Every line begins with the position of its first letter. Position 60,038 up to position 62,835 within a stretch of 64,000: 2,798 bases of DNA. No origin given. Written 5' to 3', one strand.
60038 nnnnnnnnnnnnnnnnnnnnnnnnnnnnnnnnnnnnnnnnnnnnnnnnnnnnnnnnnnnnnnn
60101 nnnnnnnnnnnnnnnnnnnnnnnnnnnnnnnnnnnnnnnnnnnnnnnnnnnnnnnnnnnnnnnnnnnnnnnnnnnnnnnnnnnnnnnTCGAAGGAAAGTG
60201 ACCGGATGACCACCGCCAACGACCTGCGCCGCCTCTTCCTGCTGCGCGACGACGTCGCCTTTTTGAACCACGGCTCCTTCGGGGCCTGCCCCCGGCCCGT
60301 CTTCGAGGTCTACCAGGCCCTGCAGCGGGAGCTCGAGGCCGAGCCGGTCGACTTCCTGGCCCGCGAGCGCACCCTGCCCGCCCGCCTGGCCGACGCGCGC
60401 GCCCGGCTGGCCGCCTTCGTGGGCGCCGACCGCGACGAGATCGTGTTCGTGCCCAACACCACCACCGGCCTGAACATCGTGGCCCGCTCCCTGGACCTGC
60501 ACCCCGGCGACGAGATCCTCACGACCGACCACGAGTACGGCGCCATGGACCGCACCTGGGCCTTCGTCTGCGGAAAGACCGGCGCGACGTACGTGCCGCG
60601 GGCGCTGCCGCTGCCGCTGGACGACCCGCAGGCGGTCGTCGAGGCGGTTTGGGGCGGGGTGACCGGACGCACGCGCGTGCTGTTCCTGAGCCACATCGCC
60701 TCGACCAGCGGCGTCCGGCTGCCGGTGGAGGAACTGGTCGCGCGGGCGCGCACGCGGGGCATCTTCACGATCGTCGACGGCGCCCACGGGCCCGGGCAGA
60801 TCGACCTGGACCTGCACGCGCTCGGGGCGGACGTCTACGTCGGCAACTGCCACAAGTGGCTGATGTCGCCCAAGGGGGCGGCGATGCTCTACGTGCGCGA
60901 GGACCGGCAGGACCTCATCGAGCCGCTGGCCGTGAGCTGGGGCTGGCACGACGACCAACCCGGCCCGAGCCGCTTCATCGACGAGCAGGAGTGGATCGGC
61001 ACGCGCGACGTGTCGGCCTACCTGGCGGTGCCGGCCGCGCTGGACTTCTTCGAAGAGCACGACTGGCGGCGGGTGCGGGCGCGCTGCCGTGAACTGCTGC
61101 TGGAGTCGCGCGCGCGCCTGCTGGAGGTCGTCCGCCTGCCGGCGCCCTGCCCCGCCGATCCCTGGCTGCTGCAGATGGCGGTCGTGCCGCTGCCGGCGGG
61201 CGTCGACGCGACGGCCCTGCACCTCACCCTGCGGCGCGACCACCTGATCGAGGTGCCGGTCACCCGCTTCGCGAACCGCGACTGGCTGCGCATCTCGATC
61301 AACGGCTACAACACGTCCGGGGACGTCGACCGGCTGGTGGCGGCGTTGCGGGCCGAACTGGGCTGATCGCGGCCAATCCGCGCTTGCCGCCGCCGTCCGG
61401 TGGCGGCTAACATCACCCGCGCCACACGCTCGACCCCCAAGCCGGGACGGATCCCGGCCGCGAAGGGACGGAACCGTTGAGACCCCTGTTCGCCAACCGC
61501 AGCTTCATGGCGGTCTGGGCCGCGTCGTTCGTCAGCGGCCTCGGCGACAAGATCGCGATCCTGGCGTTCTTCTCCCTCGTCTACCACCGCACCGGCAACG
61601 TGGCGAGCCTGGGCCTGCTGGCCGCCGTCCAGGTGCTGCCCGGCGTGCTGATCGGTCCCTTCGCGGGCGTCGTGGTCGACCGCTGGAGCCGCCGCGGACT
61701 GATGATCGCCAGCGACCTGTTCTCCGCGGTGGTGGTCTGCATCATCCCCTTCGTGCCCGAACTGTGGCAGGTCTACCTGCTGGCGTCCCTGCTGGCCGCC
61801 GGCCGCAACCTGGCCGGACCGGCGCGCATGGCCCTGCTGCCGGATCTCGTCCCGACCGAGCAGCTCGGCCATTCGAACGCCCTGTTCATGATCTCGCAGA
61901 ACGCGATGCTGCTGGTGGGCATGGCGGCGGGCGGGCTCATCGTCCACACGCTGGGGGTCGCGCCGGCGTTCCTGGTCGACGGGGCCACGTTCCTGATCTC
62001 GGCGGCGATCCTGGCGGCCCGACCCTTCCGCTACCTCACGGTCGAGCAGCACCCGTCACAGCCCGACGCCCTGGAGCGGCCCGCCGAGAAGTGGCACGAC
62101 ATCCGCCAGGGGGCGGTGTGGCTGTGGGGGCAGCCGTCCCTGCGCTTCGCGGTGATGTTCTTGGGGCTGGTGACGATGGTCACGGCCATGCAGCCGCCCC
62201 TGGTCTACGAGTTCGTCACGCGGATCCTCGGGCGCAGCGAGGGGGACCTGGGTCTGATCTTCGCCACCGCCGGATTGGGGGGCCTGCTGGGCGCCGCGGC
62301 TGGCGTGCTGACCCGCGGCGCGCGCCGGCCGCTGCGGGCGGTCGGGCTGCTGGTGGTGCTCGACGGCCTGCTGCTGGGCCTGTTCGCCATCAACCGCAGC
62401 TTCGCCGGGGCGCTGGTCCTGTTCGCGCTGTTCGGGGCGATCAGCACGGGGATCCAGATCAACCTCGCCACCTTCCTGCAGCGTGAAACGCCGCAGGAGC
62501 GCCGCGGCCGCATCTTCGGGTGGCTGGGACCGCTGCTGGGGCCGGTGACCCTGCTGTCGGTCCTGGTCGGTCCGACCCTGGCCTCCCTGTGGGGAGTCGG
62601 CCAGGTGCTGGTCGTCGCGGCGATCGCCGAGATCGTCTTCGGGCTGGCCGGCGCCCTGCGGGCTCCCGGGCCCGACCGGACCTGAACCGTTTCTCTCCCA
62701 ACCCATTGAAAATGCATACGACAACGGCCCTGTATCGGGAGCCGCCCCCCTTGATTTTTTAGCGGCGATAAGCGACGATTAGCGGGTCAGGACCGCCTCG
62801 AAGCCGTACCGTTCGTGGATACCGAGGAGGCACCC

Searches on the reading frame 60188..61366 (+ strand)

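Call 84: search_protein_families(library=pfam, proteins=[window:60188-61366:+], max_evalue=0.0001)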
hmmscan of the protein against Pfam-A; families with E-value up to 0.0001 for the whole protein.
window:60188-61366:+ (392 aa): 3 families
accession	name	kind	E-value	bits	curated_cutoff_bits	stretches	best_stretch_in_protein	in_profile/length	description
PF00266.25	Aminotran_5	-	3.7e-37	128.6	21.5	1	63-383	41-371/371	Aminotransferase class-V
PF00155.27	Aminotran_1_2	-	2.2e-06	27.6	19.7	1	54-202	30-190/361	Aminotransferase class I and II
PF01041.23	DegT_DnrJ_EryC1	-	4.7e-05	23.2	19.8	1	73-203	32-151/360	DegT/DnrJ/EryC1/StrS aminotransferase family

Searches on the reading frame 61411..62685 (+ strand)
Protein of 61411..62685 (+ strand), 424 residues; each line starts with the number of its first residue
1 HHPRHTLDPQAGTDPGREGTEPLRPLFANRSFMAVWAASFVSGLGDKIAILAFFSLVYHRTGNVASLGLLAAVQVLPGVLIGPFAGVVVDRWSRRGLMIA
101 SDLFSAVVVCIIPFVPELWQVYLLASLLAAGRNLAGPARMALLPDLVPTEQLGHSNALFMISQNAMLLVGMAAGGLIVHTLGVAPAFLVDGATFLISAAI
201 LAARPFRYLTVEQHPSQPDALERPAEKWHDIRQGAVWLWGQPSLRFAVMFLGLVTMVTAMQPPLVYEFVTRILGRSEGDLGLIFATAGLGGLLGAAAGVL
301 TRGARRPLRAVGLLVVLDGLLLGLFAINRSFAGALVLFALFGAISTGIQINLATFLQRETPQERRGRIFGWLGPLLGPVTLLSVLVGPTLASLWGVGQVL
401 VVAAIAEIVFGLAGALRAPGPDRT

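Call 84: search_protein_families(library=pfam, proteins=[window:61411-62685:+], max_evalue=0.0001)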
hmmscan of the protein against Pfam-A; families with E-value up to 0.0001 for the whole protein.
window:61411-62685:+ (424 aa): 2 families
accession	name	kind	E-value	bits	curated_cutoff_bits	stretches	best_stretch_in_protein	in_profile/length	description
PF07690.21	MFS_1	-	3.6e-34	118.7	33.4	1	35-373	1-336/347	Major Facilitator Superfamily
PF05977.19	MFS_3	-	2.5e-10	39.9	27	1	24-413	5-389/524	Transmembrane secretion effector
